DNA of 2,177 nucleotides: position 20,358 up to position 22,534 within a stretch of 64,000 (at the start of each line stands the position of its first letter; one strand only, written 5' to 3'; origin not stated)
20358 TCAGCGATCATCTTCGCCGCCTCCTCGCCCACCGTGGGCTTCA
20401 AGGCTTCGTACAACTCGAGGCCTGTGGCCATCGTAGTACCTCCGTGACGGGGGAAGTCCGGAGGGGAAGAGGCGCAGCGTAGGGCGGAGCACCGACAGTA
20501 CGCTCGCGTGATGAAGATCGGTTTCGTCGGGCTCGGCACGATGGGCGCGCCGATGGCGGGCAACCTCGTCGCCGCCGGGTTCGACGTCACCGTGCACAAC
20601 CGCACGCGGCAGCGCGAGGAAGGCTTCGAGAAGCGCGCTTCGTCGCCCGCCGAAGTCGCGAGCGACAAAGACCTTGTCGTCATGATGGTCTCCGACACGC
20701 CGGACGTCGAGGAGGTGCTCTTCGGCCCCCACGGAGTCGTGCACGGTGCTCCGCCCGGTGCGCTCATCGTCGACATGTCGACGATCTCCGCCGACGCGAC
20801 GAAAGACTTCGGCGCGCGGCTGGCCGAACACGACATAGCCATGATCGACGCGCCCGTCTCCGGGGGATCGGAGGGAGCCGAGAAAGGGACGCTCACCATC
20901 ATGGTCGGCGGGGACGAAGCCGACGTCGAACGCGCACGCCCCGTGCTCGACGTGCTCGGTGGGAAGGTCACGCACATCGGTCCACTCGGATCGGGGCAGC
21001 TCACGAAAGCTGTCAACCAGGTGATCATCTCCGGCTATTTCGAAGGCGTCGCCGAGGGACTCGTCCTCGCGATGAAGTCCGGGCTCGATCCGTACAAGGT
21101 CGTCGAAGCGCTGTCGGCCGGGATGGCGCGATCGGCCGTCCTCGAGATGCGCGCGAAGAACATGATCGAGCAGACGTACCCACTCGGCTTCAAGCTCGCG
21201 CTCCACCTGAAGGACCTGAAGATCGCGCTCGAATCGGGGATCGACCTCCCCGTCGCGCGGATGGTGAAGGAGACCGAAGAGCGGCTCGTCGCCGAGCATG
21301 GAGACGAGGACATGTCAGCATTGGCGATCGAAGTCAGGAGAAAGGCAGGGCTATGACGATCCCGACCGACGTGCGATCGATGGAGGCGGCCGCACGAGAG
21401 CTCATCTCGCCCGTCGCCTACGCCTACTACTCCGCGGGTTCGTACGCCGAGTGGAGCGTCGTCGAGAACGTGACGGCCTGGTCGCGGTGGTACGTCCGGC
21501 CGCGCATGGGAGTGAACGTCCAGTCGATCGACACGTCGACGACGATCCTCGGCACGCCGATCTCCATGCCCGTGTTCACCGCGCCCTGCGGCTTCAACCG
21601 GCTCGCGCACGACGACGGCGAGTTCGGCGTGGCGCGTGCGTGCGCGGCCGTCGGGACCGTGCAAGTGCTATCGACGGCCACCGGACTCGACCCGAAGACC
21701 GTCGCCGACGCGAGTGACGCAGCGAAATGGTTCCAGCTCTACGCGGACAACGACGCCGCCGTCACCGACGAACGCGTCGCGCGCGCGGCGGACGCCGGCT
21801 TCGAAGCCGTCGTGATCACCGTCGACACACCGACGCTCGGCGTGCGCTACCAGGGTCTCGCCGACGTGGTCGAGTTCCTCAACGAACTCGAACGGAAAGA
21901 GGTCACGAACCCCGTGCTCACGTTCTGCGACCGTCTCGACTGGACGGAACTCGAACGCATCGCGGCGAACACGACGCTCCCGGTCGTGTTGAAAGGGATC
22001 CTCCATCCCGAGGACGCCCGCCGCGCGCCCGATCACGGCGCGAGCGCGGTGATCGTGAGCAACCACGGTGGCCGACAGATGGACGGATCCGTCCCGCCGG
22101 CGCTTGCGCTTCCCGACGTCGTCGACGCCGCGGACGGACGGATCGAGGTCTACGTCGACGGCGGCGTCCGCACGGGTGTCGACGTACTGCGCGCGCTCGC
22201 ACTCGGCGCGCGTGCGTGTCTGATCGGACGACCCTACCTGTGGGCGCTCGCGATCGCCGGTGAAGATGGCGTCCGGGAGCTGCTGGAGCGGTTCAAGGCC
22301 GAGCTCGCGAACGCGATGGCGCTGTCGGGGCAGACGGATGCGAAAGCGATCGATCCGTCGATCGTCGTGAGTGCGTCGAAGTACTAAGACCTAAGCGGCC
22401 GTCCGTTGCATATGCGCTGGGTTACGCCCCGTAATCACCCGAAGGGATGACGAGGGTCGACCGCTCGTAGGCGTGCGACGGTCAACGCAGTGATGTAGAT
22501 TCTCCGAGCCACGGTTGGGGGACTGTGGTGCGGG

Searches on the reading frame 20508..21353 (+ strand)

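Call 41: search_protein_families(library=pfam, proteins=[window:20508-21353:+], max_evalue=0.001)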
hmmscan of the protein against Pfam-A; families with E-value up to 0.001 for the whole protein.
window:20508-21353:+ (282 aa): 6 families
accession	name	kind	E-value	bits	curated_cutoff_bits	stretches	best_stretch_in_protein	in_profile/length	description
PF03446.21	NAD_binding_2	-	3.1e-51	174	21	1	3-158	1-161/161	NAD binding domain of 6-phosphogluconate dehydrogenase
PF14833.11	NAD_binding_11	-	4.9e-25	88.6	30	1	161-272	1-118/122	NAD-binding of NADP-dependent 3-hydroxyisobutyrate dehydrogenase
PF02826.25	2-Hacid_dh_C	-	4.4e-07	29.9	25.1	1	2-70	37-108/178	D-isomer specific 2-hydroxyacid dehydrogenase, NAD binding domain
PF03807.23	F420_oxidored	-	2.2e-06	28.6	21.6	1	3-61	1-67/94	NADP oxidoreductase coenzyme F420-dependent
PF02737.24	3HCDH_N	-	0.00063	20.1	22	0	3-48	1-46/180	3-hydroxyacyl-CoA dehydrogenase, NAD binding domain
PF01488.26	Shikimate_DH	-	0.00099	19.6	24.3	0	3-44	14-56/138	Shikimate / quinate 5-dehydrogenase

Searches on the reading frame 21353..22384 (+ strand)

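Call 41: search_protein_families(library=pfam, proteins=[window:21353-22384:+], max_evalue=0.001)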
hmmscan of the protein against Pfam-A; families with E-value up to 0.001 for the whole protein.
window:21353-22384:+ (344 aa): 4 families
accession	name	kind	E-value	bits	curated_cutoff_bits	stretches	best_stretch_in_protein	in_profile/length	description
PF01070.24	FMN_dh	-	2e-108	363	24.9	1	14-338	1-348/350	FMN-dependent dehydrogenase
PF01645.23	Glu_synthase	-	4.1e-05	23.4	20.4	1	262-299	274-311/369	Conserved region in glutamate synthase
PF00977.27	His_biosynth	-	5.5e-05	23.2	23.6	0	263-316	73-121/228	Histidine biosynthesis protein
PF00478.31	IMPDH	-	0.00013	21.5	25.6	1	247-293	190-237/345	IMP dehydrogenase / GMP reductase domain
